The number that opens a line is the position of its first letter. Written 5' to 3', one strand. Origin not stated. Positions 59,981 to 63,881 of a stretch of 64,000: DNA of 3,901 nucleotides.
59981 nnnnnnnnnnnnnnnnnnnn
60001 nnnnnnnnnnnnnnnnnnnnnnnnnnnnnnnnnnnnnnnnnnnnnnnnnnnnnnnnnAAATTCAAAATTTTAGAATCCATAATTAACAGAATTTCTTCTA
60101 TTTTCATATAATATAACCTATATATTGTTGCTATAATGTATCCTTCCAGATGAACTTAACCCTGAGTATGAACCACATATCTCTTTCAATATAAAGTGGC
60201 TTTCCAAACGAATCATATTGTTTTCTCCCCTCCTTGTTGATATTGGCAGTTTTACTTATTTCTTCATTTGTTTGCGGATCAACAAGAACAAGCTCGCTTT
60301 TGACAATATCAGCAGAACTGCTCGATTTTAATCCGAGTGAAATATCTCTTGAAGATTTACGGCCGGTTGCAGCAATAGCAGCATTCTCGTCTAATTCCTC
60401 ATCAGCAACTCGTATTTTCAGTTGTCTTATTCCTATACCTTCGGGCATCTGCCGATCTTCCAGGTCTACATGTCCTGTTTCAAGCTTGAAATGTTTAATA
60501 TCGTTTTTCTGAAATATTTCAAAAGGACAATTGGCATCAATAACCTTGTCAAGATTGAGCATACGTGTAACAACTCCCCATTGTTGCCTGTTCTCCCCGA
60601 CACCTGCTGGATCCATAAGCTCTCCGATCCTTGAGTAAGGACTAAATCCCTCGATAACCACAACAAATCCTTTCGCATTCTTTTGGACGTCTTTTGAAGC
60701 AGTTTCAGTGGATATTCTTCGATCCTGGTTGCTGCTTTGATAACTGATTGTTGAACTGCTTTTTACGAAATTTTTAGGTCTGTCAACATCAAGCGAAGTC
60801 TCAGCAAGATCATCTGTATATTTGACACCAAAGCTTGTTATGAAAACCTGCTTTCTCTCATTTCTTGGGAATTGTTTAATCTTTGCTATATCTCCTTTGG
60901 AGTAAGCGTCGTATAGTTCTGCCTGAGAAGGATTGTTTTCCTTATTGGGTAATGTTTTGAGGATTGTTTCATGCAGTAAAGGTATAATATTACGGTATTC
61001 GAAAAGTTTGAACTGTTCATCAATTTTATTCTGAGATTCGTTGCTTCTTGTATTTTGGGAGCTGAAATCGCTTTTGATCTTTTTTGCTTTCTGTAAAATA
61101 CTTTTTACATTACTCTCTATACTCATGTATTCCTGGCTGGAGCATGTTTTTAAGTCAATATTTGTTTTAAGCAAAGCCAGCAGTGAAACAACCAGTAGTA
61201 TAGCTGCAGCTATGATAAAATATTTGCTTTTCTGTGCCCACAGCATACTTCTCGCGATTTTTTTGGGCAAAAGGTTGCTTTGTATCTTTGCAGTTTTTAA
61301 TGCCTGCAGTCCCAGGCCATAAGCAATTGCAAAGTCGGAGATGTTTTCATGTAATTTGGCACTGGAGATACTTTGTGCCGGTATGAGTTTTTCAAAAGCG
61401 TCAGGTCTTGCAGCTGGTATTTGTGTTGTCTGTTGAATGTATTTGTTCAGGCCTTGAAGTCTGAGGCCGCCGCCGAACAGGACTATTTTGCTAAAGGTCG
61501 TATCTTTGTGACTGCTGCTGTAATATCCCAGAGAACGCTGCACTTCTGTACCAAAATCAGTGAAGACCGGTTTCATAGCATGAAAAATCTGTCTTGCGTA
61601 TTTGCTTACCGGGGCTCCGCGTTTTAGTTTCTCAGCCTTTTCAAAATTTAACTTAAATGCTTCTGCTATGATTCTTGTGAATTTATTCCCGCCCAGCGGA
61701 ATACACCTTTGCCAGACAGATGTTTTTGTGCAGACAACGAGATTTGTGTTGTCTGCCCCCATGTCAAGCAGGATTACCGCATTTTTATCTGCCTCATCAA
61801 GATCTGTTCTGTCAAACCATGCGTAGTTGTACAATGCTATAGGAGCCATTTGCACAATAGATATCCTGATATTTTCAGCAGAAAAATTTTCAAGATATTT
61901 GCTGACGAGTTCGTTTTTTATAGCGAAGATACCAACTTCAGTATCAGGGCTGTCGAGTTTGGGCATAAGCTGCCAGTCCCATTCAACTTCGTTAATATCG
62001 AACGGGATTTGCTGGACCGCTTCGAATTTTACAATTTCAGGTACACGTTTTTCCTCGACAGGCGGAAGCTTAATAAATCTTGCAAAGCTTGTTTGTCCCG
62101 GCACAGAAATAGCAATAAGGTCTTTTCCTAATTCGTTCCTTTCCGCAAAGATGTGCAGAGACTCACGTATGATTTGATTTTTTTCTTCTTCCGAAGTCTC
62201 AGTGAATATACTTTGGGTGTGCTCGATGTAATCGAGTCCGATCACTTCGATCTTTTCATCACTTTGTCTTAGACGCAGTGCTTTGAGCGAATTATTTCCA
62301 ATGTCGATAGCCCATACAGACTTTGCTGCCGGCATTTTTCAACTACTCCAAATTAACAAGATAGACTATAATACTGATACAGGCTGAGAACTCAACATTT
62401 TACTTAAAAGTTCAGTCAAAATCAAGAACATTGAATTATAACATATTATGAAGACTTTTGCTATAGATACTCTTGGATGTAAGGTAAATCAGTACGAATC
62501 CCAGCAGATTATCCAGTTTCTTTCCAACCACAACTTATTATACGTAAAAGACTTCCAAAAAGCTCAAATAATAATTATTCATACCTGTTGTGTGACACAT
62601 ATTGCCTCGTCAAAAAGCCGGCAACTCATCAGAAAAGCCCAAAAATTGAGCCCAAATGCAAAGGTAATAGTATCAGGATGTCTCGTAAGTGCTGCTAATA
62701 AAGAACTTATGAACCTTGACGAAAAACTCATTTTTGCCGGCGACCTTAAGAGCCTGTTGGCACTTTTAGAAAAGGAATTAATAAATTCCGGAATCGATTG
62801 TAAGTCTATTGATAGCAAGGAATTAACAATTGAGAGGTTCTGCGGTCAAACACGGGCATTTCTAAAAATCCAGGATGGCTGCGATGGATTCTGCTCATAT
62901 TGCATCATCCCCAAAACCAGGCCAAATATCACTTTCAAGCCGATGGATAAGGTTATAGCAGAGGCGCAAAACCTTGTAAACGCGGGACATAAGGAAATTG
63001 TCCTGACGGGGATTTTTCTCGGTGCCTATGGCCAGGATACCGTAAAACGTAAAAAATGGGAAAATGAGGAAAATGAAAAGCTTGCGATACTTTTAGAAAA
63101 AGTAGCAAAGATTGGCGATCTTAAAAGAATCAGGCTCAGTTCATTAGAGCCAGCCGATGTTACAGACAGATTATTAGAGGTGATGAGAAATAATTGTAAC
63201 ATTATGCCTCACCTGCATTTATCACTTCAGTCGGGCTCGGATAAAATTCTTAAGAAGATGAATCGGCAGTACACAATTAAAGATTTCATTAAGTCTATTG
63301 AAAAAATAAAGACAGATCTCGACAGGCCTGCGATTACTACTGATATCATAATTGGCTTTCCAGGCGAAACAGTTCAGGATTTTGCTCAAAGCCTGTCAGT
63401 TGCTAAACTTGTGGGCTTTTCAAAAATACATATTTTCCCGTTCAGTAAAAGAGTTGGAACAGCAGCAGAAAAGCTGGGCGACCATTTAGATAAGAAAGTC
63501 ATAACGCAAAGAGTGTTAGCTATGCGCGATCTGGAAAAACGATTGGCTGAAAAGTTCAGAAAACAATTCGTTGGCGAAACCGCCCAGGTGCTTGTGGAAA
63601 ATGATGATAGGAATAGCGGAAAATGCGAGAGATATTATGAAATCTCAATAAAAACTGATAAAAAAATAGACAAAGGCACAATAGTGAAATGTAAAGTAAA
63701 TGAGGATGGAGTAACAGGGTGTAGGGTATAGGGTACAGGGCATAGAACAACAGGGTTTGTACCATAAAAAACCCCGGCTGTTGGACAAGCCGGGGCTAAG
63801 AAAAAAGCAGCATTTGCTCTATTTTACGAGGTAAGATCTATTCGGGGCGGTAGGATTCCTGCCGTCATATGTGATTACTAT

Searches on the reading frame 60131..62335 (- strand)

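Call 62: search_protein_families(library=pfam, proteins=[window:60131-62335:-], max_evalue=0.001)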
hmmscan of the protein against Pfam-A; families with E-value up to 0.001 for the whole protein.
window:60131-62335:- (734 aa): 3 families
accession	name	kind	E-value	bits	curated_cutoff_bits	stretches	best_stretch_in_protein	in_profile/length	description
PF11104.14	PilM_2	-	4.2e-39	134.9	27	1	10-344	2-338/340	Type IV pilus assembly protein PilM;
PF14450.12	FtsA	-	4.7e-10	40.4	31.8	1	188-311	1-112/127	Cell division protein FtsA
PF06723.19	MreB_Mbl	-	0.00021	20.7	27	0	249-309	241-302/327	MreB/Mbl protein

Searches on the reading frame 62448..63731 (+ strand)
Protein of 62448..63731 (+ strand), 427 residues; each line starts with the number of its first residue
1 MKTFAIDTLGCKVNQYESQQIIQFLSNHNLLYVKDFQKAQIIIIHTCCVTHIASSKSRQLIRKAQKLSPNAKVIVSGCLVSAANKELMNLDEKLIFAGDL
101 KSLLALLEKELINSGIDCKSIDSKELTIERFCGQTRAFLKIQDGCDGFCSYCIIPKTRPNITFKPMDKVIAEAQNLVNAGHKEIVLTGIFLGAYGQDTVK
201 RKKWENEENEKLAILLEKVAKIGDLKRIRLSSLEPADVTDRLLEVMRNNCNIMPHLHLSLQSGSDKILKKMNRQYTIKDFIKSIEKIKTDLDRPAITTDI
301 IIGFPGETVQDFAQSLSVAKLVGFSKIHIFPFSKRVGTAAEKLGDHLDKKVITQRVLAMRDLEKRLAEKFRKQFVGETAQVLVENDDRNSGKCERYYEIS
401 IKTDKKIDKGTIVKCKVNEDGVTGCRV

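Call 62: search_protein_families(library=pfam, proteins=[window:62448-63731:+], max_evalue=0.001)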
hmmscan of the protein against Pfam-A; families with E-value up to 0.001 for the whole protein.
window:62448-63731:+ (427 aa): 2 families
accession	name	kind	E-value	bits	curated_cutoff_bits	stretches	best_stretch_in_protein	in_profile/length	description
PF00919.26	UPF0004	-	9.4e-23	80.5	27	1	4-93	2-92/98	Uncharacterized protein family UPF0004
PF04055.27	Radical_SAM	-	1.2e-22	81.3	29.5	1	140-316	2-163/166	Radical SAM superfamily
